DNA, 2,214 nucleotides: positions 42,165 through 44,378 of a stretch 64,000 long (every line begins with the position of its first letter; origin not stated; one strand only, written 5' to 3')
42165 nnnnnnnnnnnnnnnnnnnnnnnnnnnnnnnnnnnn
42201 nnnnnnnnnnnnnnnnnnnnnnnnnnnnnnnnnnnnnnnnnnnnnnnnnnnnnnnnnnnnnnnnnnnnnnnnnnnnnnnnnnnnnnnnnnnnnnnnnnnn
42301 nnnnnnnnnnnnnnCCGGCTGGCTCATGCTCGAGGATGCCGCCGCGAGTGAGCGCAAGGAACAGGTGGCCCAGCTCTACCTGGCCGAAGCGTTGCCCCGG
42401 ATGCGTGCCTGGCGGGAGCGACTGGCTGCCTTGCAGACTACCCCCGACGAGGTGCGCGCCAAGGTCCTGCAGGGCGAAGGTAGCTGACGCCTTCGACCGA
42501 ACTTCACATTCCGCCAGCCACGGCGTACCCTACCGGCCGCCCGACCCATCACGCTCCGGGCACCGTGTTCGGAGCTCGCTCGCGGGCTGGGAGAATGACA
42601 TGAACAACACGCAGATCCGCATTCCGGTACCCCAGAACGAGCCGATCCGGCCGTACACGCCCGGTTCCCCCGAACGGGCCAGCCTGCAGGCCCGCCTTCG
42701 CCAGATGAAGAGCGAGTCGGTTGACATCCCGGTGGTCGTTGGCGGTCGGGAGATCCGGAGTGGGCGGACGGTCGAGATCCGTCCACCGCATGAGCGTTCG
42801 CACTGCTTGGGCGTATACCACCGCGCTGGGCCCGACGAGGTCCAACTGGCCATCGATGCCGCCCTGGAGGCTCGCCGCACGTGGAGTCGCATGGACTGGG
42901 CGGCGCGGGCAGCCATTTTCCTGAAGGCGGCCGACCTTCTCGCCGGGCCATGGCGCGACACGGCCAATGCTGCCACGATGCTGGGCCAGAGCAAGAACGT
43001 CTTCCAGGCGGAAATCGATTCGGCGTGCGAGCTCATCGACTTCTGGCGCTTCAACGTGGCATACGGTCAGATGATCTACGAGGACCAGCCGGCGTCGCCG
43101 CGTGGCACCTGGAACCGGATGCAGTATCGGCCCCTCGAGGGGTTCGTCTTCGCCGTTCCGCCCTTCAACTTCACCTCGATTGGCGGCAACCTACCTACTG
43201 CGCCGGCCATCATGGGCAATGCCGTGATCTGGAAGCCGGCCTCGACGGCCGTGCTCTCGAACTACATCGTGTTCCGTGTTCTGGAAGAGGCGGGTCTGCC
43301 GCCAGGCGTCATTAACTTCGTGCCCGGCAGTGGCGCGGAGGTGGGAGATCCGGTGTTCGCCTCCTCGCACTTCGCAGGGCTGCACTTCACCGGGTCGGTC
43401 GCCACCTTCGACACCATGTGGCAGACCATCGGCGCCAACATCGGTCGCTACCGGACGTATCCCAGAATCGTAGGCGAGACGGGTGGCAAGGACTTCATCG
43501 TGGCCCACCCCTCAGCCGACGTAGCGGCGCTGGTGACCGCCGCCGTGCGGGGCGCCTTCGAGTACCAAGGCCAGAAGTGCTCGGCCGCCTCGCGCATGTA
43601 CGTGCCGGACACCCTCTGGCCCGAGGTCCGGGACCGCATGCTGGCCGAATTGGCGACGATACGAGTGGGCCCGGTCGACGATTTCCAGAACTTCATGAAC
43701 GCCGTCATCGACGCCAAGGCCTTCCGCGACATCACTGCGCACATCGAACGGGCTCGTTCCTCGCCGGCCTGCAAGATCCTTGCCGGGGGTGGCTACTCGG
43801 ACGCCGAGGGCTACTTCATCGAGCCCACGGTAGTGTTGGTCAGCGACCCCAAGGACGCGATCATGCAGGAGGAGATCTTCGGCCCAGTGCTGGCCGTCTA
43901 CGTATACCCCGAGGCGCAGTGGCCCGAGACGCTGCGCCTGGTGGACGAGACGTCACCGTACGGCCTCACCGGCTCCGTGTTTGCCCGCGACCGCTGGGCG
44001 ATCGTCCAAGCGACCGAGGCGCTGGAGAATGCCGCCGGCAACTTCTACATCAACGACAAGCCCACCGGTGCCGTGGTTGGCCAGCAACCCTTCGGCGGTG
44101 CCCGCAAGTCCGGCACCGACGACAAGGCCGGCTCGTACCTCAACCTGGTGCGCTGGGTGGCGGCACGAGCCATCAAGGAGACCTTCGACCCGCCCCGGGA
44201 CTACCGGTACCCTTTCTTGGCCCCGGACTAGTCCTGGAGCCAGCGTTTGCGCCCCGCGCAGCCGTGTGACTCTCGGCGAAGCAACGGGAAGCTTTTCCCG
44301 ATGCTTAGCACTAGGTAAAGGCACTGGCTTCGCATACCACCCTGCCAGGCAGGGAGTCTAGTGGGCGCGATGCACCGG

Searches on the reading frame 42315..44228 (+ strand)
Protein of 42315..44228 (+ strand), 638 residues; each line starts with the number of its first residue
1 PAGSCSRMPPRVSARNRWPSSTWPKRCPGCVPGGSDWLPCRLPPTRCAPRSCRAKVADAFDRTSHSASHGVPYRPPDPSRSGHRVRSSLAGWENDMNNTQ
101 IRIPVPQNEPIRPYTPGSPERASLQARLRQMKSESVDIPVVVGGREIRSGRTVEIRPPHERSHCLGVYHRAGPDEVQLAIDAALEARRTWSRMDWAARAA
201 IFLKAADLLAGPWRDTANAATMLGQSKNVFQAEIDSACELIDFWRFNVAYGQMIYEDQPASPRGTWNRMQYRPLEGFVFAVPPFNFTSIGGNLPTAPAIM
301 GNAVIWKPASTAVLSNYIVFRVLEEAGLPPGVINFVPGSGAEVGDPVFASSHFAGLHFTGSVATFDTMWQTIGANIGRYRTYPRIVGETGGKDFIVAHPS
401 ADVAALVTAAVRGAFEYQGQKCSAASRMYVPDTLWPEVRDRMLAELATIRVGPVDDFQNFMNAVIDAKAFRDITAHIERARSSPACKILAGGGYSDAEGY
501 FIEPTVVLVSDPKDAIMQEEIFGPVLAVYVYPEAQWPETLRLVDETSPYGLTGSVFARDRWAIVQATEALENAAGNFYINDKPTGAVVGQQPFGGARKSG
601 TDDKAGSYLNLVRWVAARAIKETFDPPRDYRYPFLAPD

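Call 16: search_protein_families(library=pfam, proteins=[window:42315-44228:+], max_evalue=0.001)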
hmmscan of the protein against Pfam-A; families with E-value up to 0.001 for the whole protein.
window:42315-44228:+ (638 aa): 1 family
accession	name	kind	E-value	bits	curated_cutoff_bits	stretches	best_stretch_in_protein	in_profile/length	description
PF00171.27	Aldedh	-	1.9e-96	323.9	23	1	151-608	7-450/461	Aldehyde dehydrogenase family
